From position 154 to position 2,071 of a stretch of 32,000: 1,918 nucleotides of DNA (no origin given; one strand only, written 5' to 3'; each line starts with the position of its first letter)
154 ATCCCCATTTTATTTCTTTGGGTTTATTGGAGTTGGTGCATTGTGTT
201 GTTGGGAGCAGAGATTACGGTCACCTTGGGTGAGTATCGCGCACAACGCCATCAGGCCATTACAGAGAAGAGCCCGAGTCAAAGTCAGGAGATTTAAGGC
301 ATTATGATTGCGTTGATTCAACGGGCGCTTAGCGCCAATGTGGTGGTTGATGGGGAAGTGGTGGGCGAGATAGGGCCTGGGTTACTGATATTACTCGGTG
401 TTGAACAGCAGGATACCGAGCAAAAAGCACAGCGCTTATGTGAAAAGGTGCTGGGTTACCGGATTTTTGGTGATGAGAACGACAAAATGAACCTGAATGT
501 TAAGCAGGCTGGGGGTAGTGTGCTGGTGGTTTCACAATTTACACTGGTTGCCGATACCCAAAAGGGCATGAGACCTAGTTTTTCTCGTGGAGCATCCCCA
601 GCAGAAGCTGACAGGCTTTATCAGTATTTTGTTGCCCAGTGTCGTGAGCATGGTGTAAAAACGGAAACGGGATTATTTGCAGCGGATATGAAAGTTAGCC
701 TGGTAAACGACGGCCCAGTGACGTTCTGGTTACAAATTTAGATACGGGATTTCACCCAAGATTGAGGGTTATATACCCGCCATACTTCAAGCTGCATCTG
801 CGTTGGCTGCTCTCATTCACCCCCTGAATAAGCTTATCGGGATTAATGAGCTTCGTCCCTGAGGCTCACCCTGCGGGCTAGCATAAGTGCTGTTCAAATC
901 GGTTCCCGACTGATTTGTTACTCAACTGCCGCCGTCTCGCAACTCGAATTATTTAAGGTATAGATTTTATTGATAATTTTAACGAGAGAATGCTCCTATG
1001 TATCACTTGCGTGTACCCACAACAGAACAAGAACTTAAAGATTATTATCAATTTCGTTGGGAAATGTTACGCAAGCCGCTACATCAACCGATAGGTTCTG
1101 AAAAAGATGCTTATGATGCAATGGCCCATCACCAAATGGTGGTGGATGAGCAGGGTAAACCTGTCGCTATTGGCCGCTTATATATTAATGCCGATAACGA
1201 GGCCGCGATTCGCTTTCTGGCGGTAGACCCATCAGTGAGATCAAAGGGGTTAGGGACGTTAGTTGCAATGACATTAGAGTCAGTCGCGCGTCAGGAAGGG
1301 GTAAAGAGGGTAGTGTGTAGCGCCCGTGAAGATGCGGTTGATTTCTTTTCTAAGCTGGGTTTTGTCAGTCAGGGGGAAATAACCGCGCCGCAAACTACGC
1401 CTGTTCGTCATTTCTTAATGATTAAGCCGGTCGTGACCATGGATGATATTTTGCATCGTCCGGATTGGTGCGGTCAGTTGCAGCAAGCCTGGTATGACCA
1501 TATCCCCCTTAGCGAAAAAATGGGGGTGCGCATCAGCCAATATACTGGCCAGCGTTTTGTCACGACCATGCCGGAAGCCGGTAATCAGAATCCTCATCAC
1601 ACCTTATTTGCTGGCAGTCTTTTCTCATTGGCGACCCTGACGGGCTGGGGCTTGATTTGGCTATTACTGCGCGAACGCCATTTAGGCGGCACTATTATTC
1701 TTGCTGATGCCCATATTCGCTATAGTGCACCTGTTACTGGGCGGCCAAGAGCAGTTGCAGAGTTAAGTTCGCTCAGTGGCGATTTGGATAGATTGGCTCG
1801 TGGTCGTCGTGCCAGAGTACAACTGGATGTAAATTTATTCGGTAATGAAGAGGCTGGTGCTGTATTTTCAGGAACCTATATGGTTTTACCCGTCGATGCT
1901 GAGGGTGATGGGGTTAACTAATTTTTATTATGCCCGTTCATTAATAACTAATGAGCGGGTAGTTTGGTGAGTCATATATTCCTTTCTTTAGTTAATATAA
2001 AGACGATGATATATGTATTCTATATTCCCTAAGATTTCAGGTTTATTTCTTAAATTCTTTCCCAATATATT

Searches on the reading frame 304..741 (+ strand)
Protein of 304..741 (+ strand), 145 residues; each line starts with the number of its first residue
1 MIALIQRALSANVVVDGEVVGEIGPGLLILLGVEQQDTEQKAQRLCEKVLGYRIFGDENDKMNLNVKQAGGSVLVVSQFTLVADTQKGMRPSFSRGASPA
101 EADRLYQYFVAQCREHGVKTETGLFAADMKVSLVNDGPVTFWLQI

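Call 34: search_protein_families(library=pfam, proteins=[window:304-741:+], max_evalue=0.001)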
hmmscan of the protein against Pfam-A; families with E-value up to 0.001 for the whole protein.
window:304-741:+ (145 aa): 1 family
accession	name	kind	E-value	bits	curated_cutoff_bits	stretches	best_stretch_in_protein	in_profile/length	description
PF02580.21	Tyr_Deacylase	-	9.1e-57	191.9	25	1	3-144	2-144/144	D-Tyr-tRNA(Tyr) deacylase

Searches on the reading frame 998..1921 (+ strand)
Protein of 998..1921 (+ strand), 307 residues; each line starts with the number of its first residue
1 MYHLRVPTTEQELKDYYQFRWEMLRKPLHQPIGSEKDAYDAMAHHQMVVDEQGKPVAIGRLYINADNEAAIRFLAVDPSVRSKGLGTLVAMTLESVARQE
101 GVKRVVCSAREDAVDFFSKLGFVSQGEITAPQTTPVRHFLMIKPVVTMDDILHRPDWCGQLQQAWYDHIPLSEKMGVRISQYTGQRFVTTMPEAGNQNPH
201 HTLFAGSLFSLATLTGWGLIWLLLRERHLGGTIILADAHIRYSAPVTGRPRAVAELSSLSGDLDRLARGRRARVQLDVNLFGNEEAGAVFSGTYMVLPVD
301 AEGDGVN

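Call 34: search_protein_families(library=pfam, proteins=[window:998-1921:+], max_evalue=0.001)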
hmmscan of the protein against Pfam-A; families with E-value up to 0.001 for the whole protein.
window:998-1921:+ (307 aa): 5 families
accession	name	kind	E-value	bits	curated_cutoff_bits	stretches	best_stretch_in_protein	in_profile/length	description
PF09500.16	YiiD_C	-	5.4e-50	169.5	27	1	158-297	1-143/144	Putative thioesterase (yiiD_Cterm)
PF00583.31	Acetyltransf_1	-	2.4e-15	57.3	20.7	1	13-122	8-116/116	Acetyltransferase (GNAT) family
PF13508.13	Acetyltransf_7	-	3.5e-09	37.4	27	1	46-123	5-83/84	Acetyltransferase (GNAT) domain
PF13673.13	Acetyltransf_10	-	3.6e-09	37.1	23.6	1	44-127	31-112/128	Acetyltransferase (GNAT) domain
PF08445.16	FR47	-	0.00046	20.6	22.1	1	69-123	22-78/86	FR47-like protein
